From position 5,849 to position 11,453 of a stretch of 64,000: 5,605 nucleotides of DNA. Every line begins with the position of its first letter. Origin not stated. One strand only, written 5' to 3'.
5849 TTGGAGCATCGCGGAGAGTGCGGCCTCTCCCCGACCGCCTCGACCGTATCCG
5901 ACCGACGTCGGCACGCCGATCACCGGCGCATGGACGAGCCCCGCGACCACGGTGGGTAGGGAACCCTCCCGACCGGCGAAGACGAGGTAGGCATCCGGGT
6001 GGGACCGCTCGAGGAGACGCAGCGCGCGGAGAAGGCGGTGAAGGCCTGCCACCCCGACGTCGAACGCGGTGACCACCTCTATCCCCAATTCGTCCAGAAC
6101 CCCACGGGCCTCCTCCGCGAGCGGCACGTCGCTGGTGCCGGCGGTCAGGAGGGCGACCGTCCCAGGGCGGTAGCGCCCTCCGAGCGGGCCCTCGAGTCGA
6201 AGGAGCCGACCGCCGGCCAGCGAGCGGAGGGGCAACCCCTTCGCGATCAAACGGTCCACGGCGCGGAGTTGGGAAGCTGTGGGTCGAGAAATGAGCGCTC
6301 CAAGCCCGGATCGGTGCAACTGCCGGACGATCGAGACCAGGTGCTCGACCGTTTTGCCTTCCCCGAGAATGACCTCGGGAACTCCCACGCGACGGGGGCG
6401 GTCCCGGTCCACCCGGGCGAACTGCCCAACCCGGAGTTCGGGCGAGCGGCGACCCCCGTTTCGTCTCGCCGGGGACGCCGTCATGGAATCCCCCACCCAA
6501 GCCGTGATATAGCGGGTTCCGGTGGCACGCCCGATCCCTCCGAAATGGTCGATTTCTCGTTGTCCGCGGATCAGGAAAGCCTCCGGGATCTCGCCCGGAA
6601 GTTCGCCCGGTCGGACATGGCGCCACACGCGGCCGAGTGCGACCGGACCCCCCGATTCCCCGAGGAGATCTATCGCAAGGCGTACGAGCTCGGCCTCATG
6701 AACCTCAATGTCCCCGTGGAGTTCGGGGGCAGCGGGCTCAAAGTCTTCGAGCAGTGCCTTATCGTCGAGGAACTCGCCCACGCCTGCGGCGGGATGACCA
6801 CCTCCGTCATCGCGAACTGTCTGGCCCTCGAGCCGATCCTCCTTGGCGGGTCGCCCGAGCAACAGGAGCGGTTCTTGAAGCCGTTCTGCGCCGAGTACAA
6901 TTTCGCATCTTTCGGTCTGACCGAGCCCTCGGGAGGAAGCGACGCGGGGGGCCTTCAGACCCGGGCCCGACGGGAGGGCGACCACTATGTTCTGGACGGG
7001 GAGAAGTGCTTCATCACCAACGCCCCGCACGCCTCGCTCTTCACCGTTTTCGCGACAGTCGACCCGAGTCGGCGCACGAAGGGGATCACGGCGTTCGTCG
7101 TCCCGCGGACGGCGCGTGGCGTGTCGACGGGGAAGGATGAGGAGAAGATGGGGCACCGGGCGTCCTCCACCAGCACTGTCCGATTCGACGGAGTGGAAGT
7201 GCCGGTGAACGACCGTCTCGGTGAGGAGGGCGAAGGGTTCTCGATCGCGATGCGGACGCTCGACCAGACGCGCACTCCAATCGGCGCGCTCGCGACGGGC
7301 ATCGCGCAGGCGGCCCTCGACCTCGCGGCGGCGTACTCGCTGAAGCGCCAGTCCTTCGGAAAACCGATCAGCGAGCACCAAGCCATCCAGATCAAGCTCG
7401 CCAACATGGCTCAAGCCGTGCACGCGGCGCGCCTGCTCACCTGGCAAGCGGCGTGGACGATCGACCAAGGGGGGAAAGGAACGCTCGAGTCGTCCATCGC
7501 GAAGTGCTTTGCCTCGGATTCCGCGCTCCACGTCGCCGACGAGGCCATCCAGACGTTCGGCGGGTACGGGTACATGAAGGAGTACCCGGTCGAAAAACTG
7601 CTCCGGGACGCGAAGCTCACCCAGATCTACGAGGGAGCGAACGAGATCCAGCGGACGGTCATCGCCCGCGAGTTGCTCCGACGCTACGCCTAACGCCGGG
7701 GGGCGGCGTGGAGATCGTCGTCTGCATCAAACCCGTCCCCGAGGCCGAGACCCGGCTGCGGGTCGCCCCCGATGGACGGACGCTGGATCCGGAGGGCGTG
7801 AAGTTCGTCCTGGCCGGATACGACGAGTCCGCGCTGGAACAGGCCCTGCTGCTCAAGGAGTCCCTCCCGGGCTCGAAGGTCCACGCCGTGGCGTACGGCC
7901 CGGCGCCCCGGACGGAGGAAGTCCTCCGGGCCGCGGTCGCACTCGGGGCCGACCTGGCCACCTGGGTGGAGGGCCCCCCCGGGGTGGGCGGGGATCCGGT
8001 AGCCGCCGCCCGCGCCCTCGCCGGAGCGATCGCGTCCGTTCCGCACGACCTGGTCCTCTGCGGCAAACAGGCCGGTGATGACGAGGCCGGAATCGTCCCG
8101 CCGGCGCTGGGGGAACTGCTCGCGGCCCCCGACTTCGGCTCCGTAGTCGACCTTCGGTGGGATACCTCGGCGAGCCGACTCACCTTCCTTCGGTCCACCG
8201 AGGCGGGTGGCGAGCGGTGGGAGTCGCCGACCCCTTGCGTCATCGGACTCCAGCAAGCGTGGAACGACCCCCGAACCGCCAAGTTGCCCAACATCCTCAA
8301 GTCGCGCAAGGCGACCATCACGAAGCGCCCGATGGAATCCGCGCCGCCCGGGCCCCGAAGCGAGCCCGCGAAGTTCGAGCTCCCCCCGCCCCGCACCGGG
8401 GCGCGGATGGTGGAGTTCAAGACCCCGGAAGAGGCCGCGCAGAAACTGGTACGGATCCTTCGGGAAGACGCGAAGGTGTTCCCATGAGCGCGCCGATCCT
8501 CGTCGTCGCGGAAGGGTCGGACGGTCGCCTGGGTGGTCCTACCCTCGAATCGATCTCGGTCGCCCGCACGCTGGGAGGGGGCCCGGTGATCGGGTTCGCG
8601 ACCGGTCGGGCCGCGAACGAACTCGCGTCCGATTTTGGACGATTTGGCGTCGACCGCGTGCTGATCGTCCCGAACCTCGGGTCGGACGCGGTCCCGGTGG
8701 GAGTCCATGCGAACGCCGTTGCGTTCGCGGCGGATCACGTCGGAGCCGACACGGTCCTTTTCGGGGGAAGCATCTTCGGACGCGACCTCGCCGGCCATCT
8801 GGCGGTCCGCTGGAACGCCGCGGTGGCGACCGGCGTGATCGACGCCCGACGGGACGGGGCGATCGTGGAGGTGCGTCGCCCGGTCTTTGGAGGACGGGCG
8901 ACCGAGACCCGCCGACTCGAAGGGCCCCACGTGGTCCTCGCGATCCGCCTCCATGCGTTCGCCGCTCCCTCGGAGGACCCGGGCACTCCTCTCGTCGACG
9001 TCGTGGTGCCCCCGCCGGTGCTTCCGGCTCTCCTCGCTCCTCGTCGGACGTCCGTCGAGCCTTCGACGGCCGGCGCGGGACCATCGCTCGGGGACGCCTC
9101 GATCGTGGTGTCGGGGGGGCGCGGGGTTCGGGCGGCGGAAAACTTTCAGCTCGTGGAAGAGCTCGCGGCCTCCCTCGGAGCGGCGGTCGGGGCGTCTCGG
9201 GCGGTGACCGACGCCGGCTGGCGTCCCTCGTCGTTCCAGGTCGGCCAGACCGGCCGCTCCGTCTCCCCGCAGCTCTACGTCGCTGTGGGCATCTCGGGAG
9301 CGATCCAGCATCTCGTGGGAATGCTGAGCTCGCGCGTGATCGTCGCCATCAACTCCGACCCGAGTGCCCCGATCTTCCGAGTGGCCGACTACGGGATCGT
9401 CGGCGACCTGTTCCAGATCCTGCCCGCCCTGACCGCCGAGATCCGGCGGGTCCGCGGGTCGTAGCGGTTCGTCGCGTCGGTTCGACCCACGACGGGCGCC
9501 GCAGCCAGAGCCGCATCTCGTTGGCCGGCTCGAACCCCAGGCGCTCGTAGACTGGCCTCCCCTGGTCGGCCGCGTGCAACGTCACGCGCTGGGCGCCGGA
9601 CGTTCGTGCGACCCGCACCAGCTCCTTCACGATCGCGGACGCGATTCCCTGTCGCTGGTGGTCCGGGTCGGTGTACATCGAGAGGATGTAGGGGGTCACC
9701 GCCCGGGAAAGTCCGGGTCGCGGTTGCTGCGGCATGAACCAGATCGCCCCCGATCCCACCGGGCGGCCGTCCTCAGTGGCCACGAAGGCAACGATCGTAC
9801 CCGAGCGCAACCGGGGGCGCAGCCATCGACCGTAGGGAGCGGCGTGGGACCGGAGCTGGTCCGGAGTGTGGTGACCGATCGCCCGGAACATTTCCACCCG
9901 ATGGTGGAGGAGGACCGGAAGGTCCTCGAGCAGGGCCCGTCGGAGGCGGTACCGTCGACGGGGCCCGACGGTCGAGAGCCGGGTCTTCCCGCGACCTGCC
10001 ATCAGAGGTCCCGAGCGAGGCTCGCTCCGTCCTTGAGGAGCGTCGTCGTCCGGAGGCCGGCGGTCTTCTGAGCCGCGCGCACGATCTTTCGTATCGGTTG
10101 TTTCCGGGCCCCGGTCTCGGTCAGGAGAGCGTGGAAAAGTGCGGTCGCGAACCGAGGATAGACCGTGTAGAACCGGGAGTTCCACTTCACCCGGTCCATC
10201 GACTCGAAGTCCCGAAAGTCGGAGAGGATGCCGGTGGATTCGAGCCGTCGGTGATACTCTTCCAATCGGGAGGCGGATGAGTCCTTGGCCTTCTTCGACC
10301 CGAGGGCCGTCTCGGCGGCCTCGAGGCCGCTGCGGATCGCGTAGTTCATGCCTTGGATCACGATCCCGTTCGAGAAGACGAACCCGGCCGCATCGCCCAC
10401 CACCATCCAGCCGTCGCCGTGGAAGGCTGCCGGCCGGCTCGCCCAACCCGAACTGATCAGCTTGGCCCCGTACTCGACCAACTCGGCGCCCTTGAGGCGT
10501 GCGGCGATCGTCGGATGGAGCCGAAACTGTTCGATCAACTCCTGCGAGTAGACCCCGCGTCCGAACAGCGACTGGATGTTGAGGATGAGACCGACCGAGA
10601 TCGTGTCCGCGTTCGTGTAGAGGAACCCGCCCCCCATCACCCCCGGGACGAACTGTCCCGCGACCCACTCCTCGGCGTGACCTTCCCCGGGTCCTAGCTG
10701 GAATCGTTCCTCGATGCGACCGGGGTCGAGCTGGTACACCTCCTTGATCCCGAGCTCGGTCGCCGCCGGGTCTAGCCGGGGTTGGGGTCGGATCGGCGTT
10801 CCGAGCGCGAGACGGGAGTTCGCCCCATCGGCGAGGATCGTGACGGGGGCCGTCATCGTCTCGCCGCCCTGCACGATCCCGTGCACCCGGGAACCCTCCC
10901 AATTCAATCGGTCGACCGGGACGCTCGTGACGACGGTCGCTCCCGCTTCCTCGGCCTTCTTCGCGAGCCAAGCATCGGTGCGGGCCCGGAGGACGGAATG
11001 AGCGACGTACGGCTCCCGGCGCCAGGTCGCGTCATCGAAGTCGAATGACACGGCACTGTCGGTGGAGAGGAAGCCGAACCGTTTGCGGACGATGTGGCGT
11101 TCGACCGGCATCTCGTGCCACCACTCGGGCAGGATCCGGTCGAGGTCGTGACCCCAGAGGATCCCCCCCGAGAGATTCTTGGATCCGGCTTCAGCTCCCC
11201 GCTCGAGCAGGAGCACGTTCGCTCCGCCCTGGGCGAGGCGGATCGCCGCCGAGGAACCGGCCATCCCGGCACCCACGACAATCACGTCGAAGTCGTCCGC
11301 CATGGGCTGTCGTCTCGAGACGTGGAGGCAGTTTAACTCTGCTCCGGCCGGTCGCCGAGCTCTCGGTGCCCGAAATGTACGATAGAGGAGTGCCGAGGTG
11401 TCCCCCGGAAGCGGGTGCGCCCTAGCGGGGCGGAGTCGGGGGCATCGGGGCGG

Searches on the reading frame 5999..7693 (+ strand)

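Call 43: search_protein_families(library=pfam, proteins=[window:5999-7693:+], max_evalue=0.00001)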
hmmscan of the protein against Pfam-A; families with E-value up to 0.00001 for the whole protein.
window:5999-7693:+ (564 aa): 4 families
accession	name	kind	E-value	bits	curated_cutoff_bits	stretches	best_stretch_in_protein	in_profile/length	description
PF00441.29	Acyl-CoA_dh_1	-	1.6e-50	171.6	22.4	1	411-560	1-150/150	Acyl-CoA dehydrogenase, C-terminal domain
PF02771.21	Acyl-CoA_dh_N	-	3.5e-31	108.3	22.9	1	190-298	2-111/113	Acyl-CoA dehydrogenase, N-terminal domain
PF02770.24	Acyl-CoA_dh_M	-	1.1e-25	90.1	33.3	1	304-399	1-97/97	Acyl-CoA dehydrogenase, middle domain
PF08028.16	Acyl-CoA_dh_2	-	3.1e-23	83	22.7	1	428-548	3-133/134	Acyl-CoA dehydrogenase, C-terminal domain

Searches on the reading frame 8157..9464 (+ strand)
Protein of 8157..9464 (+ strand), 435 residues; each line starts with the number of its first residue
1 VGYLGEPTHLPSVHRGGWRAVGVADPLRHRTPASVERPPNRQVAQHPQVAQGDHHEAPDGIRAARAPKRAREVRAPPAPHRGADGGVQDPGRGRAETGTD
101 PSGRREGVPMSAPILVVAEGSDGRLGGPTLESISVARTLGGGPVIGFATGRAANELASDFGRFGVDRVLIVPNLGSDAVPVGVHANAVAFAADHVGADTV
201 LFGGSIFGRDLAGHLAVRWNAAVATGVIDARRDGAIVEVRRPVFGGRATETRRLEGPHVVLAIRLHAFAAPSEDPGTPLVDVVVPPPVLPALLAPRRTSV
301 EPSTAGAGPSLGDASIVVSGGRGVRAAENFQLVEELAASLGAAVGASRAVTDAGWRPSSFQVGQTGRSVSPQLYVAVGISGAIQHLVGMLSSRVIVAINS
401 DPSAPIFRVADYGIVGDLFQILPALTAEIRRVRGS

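Call 48: search_protein_families(library=pfam, proteins=[window:8157-9464:+], max_evalue=0.00001)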
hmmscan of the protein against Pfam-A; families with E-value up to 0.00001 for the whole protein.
window:8157-9464:+ (435 aa): 2 families
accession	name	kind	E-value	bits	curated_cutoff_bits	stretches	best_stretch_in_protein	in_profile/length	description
PF00766.25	ETF_alpha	-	1.6e-34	118.2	27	1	311-389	2-80/81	Electron transfer flavoprotein FAD-binding domain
PF01012.27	ETF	-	3.5e-21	76.3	26.7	1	115-275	2-167/181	Electron transfer flavoprotein domain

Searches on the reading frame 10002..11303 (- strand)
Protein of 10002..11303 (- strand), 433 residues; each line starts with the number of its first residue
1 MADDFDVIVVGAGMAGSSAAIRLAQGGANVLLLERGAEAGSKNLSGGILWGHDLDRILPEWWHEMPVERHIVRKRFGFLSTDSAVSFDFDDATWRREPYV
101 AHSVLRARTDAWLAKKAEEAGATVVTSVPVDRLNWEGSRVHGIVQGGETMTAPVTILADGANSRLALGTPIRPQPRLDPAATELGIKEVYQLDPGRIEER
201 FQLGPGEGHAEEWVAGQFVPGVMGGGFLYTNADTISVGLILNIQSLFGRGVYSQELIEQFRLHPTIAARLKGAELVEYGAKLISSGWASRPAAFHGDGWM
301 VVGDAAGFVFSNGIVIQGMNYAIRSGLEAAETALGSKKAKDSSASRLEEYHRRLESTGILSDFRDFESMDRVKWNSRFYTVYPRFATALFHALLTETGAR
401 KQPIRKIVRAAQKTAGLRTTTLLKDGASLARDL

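Call 43: search_protein_families(library=pfam, proteins=[window:10002-11303:-], max_evalue=0.00001)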
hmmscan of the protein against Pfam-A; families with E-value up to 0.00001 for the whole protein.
window:10002-11303:- (433 aa): 9 families
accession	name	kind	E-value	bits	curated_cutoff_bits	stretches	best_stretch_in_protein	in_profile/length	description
PF01266.30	DAO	-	7.5e-17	62.3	27.9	1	6-53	1-50/353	FAD dependent oxidoreductase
PF12831.13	FAD_oxidored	-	8.6e-11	42.2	27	1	6-156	1-141/416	FAD dependent oxidoreductase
PF00890.30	FAD_binding_2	-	9.9e-09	35.3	20.4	1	6-51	1-47/414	FAD binding domain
PF03486.20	HI0933_like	-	1.7e-08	34.7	50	1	6-47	2-43/244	HI0933-like protein Rossmann domain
PF21162.3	ETFQO_UQ-bd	-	1.5e-07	32.3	27.7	1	184-283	3-96/96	ETF-QO, ubiquinone-binding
PF01494.25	FAD_binding_3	-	1.5e-07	31.4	22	1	5-170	2-170/349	FAD binding domain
PF07992.20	Pyr_redox_2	-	2.1e-07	31.1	26.1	1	5-164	1-112/291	Pyridine nucleotide-disulphide oxidoreductase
PF01134.28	GIDA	-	4.4e-07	29.7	22.1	1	6-34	1-29/391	Glucose inhibited division protein A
PF13450.12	NAD_binding_8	-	8.1e-07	29.7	21.9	1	9-40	1-32/68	NAD(P)-binding Rossmann-like domain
